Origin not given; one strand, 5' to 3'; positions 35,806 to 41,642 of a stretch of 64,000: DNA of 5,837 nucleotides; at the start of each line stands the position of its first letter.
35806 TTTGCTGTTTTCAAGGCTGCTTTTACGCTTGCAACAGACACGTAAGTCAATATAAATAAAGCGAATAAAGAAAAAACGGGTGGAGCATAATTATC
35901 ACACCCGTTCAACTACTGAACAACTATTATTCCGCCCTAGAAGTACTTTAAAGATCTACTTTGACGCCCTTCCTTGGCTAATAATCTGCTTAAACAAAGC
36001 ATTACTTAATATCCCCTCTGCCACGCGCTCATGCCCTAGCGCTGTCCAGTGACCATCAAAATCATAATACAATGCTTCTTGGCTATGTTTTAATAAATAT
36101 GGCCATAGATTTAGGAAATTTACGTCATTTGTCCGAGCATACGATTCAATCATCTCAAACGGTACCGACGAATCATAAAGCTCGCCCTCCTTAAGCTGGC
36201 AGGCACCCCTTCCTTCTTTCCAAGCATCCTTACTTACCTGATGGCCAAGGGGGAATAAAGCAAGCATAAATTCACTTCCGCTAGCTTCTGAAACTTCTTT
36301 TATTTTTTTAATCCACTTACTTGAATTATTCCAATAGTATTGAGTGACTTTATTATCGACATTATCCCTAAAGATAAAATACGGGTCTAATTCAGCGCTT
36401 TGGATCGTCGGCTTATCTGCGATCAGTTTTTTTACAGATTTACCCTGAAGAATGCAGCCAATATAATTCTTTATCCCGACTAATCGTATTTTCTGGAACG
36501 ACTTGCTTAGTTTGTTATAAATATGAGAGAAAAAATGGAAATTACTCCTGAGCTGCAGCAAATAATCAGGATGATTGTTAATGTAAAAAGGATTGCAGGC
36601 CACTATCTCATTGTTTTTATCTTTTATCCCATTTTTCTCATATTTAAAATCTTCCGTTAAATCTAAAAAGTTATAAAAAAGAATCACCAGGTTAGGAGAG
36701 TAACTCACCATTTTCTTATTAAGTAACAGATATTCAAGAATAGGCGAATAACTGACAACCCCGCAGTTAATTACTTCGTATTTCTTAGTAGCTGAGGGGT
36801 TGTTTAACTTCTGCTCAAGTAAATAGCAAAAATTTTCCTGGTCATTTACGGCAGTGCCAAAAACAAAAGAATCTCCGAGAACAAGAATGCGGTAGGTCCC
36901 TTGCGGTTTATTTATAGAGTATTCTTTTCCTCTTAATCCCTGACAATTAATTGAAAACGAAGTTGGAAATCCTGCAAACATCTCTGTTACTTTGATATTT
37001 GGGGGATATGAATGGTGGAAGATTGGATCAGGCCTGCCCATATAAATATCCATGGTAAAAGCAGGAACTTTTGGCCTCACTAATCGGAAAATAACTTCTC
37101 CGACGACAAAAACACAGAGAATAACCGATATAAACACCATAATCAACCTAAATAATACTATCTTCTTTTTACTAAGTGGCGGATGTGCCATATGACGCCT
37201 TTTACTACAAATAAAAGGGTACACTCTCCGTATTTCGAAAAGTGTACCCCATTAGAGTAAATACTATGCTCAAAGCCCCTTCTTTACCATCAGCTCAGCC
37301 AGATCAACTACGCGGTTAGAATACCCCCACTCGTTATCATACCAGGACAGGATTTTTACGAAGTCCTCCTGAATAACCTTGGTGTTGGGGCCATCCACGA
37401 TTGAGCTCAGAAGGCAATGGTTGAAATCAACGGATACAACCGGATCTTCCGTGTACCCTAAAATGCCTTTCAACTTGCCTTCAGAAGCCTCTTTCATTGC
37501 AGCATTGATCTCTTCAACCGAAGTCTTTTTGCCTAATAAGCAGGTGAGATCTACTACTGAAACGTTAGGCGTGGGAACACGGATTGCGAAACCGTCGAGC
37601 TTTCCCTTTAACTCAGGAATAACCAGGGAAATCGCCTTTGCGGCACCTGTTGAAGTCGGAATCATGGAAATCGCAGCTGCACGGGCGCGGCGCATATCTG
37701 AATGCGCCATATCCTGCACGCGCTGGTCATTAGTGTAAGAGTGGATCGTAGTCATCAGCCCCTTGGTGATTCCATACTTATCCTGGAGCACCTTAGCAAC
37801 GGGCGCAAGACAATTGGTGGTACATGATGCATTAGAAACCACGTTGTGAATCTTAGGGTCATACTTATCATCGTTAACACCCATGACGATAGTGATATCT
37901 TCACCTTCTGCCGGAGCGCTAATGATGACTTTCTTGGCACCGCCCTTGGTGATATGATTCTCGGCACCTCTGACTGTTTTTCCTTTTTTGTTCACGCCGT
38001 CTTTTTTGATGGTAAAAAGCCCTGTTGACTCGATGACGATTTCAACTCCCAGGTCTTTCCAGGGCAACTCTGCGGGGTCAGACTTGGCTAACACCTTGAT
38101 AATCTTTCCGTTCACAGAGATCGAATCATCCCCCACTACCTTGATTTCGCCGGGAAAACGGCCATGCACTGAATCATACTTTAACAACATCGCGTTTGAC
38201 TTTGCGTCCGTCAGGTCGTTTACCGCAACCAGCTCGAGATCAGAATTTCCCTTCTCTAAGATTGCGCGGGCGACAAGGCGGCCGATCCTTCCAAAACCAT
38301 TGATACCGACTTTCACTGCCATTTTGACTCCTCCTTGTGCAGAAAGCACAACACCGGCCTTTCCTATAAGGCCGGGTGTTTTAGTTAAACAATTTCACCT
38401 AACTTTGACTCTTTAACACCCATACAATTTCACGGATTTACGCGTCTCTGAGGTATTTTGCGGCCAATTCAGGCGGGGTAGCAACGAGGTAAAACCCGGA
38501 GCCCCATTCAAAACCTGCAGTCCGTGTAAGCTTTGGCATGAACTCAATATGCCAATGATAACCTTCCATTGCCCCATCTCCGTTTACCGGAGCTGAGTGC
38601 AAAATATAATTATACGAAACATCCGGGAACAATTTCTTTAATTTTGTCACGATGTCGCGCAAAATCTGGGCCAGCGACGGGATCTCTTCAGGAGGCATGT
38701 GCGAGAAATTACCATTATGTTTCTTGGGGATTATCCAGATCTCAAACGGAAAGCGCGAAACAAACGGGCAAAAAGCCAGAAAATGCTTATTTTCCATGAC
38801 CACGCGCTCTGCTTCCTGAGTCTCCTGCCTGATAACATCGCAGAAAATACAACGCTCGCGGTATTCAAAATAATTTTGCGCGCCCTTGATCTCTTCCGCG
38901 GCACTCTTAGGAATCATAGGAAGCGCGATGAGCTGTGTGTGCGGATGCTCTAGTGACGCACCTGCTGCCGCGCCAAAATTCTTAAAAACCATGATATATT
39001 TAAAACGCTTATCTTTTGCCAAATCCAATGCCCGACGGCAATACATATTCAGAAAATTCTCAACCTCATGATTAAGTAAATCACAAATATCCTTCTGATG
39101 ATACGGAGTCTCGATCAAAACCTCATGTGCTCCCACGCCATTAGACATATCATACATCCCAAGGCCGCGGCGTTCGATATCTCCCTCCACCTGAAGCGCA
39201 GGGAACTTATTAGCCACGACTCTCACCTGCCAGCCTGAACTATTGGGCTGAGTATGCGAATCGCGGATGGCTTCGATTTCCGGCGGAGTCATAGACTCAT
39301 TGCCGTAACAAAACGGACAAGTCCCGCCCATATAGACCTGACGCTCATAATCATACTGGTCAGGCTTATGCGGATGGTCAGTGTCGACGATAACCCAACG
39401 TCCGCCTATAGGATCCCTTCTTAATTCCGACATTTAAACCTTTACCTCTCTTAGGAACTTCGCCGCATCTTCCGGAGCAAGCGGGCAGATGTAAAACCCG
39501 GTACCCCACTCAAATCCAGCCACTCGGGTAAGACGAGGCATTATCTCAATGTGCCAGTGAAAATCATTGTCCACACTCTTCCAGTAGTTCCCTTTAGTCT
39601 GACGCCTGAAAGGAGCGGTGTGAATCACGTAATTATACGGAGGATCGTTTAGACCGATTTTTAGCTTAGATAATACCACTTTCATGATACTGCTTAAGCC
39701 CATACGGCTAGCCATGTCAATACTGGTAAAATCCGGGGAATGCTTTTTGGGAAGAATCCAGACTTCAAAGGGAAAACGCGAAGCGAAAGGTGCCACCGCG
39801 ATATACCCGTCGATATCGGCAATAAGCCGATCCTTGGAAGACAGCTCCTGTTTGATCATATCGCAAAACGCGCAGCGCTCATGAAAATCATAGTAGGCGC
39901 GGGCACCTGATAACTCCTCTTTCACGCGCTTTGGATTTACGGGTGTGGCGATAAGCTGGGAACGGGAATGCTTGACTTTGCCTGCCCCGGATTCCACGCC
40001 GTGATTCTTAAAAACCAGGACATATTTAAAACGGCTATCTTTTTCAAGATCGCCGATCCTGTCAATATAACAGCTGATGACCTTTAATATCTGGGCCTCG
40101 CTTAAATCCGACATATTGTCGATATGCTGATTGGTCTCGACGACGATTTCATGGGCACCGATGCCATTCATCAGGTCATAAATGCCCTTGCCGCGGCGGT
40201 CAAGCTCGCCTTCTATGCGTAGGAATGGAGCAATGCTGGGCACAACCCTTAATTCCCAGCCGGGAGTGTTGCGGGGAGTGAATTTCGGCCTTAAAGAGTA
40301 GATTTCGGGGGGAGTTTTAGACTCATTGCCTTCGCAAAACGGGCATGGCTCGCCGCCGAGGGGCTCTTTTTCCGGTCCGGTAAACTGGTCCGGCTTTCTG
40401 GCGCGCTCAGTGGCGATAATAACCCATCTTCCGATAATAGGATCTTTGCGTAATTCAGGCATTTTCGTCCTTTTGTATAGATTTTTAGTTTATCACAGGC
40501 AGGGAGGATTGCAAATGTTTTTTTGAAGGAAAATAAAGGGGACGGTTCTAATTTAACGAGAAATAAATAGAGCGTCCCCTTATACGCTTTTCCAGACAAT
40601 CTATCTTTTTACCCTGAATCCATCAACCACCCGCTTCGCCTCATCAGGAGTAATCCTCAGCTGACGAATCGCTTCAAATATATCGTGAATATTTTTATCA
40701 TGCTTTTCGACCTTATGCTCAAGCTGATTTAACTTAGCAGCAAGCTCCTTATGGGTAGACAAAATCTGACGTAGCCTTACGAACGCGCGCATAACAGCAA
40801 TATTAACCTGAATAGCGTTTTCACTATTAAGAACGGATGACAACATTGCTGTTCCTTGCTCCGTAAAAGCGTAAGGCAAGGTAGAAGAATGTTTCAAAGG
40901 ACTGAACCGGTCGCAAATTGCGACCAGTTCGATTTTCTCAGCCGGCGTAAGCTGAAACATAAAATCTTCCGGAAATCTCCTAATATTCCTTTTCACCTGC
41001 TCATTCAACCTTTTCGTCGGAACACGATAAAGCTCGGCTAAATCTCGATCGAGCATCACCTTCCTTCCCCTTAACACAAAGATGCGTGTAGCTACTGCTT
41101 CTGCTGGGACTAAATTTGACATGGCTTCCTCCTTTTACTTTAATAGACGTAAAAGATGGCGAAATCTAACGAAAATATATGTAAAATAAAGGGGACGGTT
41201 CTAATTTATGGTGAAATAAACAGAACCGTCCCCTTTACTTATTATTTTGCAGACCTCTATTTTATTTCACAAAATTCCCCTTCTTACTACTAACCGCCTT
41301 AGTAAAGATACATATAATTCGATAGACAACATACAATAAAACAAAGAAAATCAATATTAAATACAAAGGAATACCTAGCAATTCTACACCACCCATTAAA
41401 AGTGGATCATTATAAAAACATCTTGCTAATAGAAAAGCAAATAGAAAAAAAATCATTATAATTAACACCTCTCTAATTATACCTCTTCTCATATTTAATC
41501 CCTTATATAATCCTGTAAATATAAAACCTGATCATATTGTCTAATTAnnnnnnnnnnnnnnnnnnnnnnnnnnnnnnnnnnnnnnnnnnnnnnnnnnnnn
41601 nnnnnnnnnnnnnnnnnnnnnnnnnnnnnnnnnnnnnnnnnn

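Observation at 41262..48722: Sec-signal SpvB + FG-GAP + RHS giant polymorphic toxin (TcB/TcC-fusion-like) with cognate small membrane immunity candidate and no TcA partner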

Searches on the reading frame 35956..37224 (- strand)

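Call 10: search_protein_families(library=pfam, proteins=[window:35956-37224:-], max_evalue=0.001)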
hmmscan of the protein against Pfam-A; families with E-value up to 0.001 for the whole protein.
window:35956-37224:- (422 aa): 2 families
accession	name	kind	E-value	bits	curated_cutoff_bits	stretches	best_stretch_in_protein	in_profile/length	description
PF16822.11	ALGX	-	9.3e-05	22.6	26.5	1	295-405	22-126/268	SGNH hydrolase-like domain, acetyltransferase AlgX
PF13472.12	Lipase_GDSL_2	-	0.00016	22.6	32.9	0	357-400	133-178/178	GDSL-like Lipase/Acylhydrolase family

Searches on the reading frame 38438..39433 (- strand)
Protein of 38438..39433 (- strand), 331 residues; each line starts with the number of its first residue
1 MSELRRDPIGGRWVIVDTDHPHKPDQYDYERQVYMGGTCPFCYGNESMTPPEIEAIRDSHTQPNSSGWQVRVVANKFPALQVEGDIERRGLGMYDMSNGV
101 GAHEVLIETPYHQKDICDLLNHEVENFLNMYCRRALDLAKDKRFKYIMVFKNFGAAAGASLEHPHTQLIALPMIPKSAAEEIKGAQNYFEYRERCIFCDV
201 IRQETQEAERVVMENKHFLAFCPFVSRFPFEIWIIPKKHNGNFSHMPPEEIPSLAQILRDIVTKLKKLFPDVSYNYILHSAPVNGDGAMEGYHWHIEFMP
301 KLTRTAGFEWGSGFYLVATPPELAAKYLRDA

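Call 10: search_protein_families(library=pfam, proteins=[window:38438-39433:-], max_evalue=0.001)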
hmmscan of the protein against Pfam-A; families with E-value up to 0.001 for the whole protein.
window:38438-39433:- (331 aa): 7 families
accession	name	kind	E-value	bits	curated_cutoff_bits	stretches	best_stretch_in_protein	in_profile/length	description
PF02744.22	GalP_UDP_tr_C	-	1.9e-17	63.9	29.2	1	184-305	4-124/165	Galactose-1-phosphate uridyl transferase, C-terminal domain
PF16268.10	DUF4921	-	1.3e-14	54.4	28.5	1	123-321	199-386/425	Domain of unknown function (DUF4921)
PF16285.10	DUF4931_N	-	7.4e-11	42.7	24.1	1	104-171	54-121/124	Domain of unknown function (DUF4931) N-terminal domain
PF01087.27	GalP_UDP_transf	-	1.2e-10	42.5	22.1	1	48-175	57-184/184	Galactose-1-phosphate uridyl transferase, N-terminal domain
PF01230.28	HIT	-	5.7e-10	40.2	21.5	1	206-296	3-92/98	HIT domain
PF11969.13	DcpS_C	-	5.8e-05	24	24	0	194-276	1-84/114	Scavenger mRNA decapping enzyme C-term binding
PF19327.4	Ap4A_phos_N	-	0.00043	20.3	23.1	1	148-178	137-167/177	Ap4A phosphorylase N-terminal domain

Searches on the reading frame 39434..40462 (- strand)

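Call 10: search_protein_families(library=pfam, proteins=[window:39434-40462:-], max_evalue=0.001)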
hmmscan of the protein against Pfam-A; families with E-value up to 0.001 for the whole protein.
window:39434-40462:- (342 aa): 5 families
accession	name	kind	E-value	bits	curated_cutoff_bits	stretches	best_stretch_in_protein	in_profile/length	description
PF16268.10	DUF4921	-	2.2e-11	43.8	28.5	1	118-332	193-388/425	Domain of unknown function (DUF4921)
PF02744.22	GalP_UDP_tr_C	-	2.4e-11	44.1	29.2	1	189-307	7-119/165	Galactose-1-phosphate uridyl transferase, C-terminal domain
PF16285.10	DUF4931_N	-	5.9e-09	36.5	24.1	1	105-171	54-119/124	Domain of unknown function (DUF4931) N-terminal domain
PF01087.27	GalP_UDP_transf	-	1.2e-05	26.3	22.1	1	97-162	105-170/184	Galactose-1-phosphate uridyl transferase, N-terminal domain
PF01230.28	HIT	-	5.4e-05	24.2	21.5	0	210-282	5-77/98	HIT domain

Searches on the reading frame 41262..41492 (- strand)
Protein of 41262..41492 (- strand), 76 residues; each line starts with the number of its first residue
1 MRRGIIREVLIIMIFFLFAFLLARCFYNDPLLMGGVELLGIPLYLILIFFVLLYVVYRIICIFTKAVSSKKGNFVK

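Call 6: search_protein_families(library=pfam, proteins=[window:41262-41492:-], max_evalue=0.01)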
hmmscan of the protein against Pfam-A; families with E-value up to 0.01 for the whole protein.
window:41262-41492:- (76 aa): 0 families

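Call 7: search_protein_families(library=ncbifam, proteins=[window:41262-41492:-], max_evalue=0.01)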
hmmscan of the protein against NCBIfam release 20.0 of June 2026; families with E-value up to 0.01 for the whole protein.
window:41262-41492:- (76 aa): 0 families

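Call 13: search_protein_families(library=pfam, proteins=[window:41262-41492:-], max_evalue=10)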
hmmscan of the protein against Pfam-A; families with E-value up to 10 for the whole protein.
window:41262-41492:- (76 aa): 5 families
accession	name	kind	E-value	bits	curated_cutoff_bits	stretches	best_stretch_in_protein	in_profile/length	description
PF12420.13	DUF3671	-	1.5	8.7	34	1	10-68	161-214/223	Fam-L, Fam-M like protein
PF20226.3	DUF6585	-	1.5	8.5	27.7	1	3-73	23-93/249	Family of unknown function (DUF6585)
PF06422.18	PDR_CDR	-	2.3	8.6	20.5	1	45-71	51-78/92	CDR ABC transporter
PF20389.3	DUF6684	-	2.5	8.7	24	1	10-33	21-44/79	Family of unknown function (DUF6684)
PF20990.2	DUF2207_C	-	4.5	7.3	33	1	10-58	147-186/247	Predicted membrane protein (DUF2207) C-terminal domain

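Call 36: find_homologous_proteins(query=window:41262-41492:-, max_evalue=0.01)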
Query window:41262-41492:- (76 aa): 3 proteins with E <= 0.01 among 5 candidates.
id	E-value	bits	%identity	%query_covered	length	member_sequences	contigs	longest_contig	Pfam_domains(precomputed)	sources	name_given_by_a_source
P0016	5.0e-39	149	100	100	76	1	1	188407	-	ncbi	-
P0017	1.3e-31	125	87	100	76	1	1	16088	-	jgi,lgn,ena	jgi:hypothetical protein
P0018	1.6e-15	74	58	79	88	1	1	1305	-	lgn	-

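Call 38: find_encoding_contigs(protein=P0016, flank=10000, max_places=2)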
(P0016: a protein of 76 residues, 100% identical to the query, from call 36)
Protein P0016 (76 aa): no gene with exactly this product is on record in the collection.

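Call 39: find_encoding_contigs(protein=P0017, flank=10000, max_places=3)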
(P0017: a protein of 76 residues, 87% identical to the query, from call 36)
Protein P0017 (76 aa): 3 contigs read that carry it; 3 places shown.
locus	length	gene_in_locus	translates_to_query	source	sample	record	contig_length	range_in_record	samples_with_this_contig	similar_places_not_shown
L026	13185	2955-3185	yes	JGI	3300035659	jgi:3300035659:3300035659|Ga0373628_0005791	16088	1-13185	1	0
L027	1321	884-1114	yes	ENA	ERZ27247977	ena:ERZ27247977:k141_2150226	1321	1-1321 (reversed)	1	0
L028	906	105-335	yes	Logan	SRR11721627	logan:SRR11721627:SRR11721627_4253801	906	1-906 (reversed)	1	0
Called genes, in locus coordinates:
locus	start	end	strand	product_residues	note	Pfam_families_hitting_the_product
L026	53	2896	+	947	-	PF05593:RHS_repeat (weak), PF25023:TEN_YD-shell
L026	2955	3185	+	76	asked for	-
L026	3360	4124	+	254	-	-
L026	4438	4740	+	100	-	PF04365:BrnT_toxin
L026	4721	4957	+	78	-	-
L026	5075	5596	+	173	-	PF10543:ORF6N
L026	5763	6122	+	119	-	PF13744:HTH_37 (weak), PF01381:HTH_3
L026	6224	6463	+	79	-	-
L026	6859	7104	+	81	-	-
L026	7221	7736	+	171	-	PF10543:ORF6N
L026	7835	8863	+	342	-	PF01087:GalP_UDP_transf (faint), PF16285:DUF4931_N, PF16268:DUF4921, PF02744:GalP_UDP_tr_C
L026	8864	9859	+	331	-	PF01087:GalP_UDP_transf, PF16285:DUF4931_N, PF16268:DUF4921, PF02744:GalP_UDP_tr_C, PF01230:HIT (weak)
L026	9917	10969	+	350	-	PF00044:Gp_dh_N, PF02800:Gp_dh_C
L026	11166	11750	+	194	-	-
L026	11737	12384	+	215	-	PF08843:AbiEii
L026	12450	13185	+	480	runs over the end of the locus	PF13091:PLDc_2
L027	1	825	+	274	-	?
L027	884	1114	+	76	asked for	-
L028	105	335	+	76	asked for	-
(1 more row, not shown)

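Call 40: find_encoding_contigs(protein=P0018, flank=3000, max_places=2)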
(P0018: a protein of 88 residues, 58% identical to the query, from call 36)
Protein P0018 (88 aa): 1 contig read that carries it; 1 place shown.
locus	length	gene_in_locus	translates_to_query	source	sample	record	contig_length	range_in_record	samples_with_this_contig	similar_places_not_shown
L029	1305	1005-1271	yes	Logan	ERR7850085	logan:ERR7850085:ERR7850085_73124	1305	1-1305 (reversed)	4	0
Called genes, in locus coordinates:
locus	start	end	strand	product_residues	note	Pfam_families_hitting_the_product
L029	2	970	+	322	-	?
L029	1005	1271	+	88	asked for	-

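Call 42: list_cluster_members(proteins=[P0016, P0017])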
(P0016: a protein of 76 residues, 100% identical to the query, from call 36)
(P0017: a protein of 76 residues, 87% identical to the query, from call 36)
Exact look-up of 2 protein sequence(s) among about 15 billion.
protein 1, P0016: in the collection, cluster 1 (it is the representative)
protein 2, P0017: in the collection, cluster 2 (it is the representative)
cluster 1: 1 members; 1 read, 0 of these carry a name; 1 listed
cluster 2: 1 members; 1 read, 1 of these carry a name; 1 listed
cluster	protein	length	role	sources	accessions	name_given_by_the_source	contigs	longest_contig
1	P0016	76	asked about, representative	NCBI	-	-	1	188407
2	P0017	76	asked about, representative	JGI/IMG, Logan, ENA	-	hypothetical protein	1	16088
